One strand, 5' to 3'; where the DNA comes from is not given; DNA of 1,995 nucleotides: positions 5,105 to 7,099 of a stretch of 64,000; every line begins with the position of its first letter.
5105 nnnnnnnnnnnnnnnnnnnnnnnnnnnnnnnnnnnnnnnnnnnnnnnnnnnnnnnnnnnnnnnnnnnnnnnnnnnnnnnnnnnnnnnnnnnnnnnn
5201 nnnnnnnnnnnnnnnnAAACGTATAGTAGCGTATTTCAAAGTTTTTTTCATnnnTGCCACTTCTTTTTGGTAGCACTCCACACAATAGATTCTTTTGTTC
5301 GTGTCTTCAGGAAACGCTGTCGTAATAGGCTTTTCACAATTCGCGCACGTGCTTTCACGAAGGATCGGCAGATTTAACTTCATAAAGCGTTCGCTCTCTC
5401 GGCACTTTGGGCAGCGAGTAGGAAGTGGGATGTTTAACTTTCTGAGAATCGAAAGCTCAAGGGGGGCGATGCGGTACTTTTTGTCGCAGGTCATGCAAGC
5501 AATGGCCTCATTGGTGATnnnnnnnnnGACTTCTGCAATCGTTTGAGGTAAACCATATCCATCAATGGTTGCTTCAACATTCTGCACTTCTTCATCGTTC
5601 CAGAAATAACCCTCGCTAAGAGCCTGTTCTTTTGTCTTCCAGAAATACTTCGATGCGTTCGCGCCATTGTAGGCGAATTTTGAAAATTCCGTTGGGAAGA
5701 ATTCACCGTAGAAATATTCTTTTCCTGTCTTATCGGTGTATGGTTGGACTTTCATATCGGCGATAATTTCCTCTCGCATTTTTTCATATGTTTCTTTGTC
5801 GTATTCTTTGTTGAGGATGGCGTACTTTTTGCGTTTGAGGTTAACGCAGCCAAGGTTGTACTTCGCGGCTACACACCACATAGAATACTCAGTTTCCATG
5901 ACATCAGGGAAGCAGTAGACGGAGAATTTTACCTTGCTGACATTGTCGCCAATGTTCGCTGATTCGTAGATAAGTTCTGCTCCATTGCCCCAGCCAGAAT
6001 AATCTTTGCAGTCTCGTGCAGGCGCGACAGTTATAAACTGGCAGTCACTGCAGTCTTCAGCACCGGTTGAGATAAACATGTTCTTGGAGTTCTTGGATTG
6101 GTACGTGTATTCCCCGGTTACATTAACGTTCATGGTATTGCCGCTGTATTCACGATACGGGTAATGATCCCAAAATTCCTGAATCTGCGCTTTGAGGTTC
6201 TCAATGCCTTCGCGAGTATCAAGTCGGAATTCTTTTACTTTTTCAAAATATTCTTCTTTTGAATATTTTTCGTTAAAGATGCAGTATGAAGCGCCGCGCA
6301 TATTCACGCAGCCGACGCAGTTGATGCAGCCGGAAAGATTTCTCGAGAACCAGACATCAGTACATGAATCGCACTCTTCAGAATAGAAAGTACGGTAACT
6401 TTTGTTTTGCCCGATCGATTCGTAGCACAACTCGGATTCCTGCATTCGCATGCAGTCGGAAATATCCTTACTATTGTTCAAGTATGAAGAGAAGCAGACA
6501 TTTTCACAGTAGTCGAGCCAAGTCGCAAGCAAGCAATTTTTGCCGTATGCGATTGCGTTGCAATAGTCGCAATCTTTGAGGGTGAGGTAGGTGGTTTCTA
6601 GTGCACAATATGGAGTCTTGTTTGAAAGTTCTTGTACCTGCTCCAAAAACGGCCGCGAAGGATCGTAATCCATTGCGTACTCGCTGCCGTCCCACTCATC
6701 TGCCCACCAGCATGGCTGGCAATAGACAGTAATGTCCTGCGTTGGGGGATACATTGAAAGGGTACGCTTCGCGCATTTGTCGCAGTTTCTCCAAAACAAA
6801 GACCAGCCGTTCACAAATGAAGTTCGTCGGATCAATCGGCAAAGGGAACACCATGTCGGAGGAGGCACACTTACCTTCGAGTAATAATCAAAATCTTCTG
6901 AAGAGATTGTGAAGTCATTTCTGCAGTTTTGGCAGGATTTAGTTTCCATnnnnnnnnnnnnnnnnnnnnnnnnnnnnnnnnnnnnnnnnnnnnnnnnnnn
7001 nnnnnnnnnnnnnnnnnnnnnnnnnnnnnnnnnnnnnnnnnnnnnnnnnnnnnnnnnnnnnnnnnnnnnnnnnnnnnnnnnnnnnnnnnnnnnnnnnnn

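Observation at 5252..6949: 565-aa cysteine-rich protein with paired zinc ribbons at both ends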

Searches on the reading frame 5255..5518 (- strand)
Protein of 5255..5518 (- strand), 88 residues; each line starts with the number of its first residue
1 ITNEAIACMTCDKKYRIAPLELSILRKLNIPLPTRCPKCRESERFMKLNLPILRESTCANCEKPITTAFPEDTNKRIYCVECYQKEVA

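Call 28: search_protein_families(library=pfam, proteins=[window:5255-5518:-], max_evalue=10)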
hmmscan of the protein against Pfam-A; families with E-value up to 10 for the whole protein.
seq(88 aa): 20 families
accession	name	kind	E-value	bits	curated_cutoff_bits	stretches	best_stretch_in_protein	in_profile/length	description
PF23477.1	zf_Tbcl_2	-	2.9e-05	24.1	27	1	55-86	5-36/37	Probable treble clef zinc finger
PF23165.1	zf-C2H2_FBX41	-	0.00085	19.2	24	1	32-45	1-14/30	F-box only protein 41 C2H2 zinc finger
PF00412.28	LIM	-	0.0019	18.9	22.9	1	57-86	28-57/58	LIM domain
PF12773.13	DZR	-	0.0052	17.4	27.3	1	2-42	9-33/45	Double zinc ribbon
PF24444.1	DUF7563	-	0.019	14.9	27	1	56-69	2-15/39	Family of unknown function (DUF7563)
PF23470.1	Zn_ribbon_PF0610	-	0.041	14.1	26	1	27-40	12-25/39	PF0610 rubredoxin-like zinc beta-ribbon domain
PF07191.17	Zn_ribbon_6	-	0.085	13.3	25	1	35-85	2-38/67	Double zinc ribbon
PF16366.10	CEBP_ZZ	-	0.091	13.4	29.8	1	51-85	7-42/58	Cytoplasmic polyadenylation element-binding protein ZZ domain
PF14803.11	Zn_ribbon_Nudix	-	0.14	12.5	25.6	1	58-82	3-28/34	Nudix N-terminal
PF13717.11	Zn_ribbon_4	-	0.19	12.1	30.3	1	6-21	3-18/36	zinc-ribbon domain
PF24292.1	DUF7479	-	0.22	12.1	27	1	5-41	2-38/60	Domain of unknown function (DUF7479)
PF18912.6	DZR_2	-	0.22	11.8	27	1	30-82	4-55/56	Double zinc ribbon domain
PF19134.6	DUF5817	-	0.48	10.9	31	1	33-49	21-37/57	Domain of unknown function (DUF5817)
PF13451.12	zf_Tbcl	-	0.86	10.1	24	1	33-44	33-44/48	Probable treble clef domain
PF03367.19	Zn_ribbon_ZPR1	-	0.96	9.4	23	1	56-68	7-19/56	ZPR1 zinc-finger domain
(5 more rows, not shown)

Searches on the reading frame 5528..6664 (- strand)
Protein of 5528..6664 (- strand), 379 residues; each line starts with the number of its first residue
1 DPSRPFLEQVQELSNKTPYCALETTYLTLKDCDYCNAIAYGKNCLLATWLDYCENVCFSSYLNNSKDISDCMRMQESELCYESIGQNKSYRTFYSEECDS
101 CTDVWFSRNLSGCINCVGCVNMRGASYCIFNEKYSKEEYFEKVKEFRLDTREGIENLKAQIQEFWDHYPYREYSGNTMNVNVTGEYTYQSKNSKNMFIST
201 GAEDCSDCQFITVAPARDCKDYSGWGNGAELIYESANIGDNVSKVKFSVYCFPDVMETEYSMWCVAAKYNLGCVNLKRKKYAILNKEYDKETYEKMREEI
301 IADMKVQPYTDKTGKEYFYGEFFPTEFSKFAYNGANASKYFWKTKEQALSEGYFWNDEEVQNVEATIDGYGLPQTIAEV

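Call 28: search_protein_families(library=pfam, proteins=[window:5528-6664:-], max_evalue=10)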
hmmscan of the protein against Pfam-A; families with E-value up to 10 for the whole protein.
seq(379 aa): 1 family
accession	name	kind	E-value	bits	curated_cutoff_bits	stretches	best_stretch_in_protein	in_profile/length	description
PF24236.1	Tea_helical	-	2.1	8.9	27.1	0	57-96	3-42/64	Telomere ends associated alpha-helical domain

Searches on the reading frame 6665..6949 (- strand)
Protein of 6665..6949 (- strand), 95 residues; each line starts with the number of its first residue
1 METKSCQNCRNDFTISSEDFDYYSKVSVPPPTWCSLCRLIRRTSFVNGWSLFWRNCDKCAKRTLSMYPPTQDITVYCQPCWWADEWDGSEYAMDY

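Call 28: search_protein_families(library=pfam, proteins=[window:6665-6949:-], max_evalue=10)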
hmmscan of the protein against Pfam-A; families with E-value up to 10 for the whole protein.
seq(95 aa): 3 families
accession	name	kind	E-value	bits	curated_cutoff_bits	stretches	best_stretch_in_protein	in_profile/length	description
PF23477.1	zf_Tbcl_2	-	0.0024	18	27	1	55-81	7-33/37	Probable treble clef zinc finger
PF13451.12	zf_Tbcl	-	0.043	14.2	24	1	4-42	5-44/48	Probable treble clef domain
PF22586.1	ANCHR-like_BBOX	-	1.8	9.2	27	1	72-88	17-32/39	ANCHR-like B-box zinc-binding domain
